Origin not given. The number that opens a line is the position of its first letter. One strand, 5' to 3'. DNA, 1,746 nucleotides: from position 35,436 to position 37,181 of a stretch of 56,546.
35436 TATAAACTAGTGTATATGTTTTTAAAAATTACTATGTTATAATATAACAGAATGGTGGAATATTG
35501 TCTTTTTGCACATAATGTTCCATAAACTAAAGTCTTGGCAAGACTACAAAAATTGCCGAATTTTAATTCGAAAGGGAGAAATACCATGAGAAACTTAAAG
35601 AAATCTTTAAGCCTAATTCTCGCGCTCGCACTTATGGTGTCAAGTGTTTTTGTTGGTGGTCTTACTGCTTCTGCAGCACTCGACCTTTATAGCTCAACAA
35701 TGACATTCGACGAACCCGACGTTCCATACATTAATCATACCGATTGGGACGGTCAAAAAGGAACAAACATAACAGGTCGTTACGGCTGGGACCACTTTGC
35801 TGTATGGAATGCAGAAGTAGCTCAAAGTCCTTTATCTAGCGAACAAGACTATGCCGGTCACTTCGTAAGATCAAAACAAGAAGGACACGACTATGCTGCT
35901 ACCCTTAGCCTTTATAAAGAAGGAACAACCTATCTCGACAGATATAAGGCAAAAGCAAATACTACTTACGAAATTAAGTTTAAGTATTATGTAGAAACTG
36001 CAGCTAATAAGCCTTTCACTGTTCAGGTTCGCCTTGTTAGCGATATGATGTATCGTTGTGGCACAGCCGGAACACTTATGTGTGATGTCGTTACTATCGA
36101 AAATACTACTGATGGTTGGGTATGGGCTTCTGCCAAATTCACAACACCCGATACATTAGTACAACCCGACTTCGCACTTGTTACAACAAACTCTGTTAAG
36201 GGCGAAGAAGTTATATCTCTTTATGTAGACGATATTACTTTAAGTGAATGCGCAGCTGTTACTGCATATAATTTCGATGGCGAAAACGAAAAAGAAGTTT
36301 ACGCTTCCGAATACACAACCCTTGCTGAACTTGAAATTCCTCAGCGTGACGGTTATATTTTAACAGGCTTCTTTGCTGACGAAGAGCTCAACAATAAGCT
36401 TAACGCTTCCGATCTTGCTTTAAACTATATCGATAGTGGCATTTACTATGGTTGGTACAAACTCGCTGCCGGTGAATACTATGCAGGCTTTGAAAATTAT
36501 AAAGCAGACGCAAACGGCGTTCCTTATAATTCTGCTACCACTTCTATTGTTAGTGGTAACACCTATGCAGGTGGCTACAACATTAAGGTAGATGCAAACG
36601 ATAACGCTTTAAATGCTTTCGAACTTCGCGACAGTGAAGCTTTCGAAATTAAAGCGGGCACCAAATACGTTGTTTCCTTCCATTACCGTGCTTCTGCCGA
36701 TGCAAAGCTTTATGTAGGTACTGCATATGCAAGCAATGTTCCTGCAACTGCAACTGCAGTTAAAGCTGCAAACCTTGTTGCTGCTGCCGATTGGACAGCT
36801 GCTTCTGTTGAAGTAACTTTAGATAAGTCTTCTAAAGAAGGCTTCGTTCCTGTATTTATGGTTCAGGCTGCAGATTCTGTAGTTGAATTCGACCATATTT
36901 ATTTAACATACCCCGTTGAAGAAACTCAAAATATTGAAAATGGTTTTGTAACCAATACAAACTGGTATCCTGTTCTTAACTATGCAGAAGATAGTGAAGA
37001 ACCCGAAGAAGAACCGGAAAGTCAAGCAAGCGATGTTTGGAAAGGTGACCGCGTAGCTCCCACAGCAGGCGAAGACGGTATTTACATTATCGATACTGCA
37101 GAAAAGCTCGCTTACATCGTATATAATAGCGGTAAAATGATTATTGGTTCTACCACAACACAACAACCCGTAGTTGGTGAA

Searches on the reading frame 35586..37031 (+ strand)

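Call 19: search_protein_families(library=pfam, proteins=[window:35586-37031:+], max_evalue=1)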
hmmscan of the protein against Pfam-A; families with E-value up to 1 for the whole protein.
window:35586-37031:+ (482 aa): 4 families
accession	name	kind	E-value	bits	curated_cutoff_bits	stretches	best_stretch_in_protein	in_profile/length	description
PF02018.23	CBM_4_9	-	1.2e-06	29.3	25.9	2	315-424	21-129/136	Carbohydrate binding domain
PF00629.30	MAM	-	0.016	15.5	26.4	1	78-222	29-157/158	MAM domain, meprin/A5/mu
PF08005.17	PHR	-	0.041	14.9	23.6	1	118-165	70-116/151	PHR domain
PF20473.4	MmeI_Mtase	-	0.052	13.2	27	1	177-222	178-220/259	MmeI, DNA-methyltransferase domain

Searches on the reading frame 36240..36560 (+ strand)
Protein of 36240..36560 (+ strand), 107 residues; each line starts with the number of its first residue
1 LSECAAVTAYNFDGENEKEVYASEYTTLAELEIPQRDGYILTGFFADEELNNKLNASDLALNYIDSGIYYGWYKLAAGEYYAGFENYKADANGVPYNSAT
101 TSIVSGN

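Call 84: search_protein_families(library=pfam, proteins=[window:36240-36560:+], max_evalue=5)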
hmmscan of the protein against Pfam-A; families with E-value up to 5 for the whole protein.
window:36240-36560:+ (107 aa): 1 family
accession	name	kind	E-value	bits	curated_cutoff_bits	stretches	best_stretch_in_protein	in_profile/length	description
PF09479.16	Flg_new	-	0.0026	18.3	27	1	10-57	5-51/65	Listeria-Bacteroides repeat domain (List_Bact_rpt)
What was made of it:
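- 35586..41453 (+): g5: 1955-aa secreted array protein. Order: signal peptide, two CBM4/9-like sandwiches with a Flg_new-like segment between them, three beta-helix modules (37032-38012, 38037-38972, 39033-39884), a metallophosphoesterase domain (about 40209-40928) and a degenerate dockerin-like tail (about 41316-41450). Dockerin_1 is near threshold in homologs (call 84).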
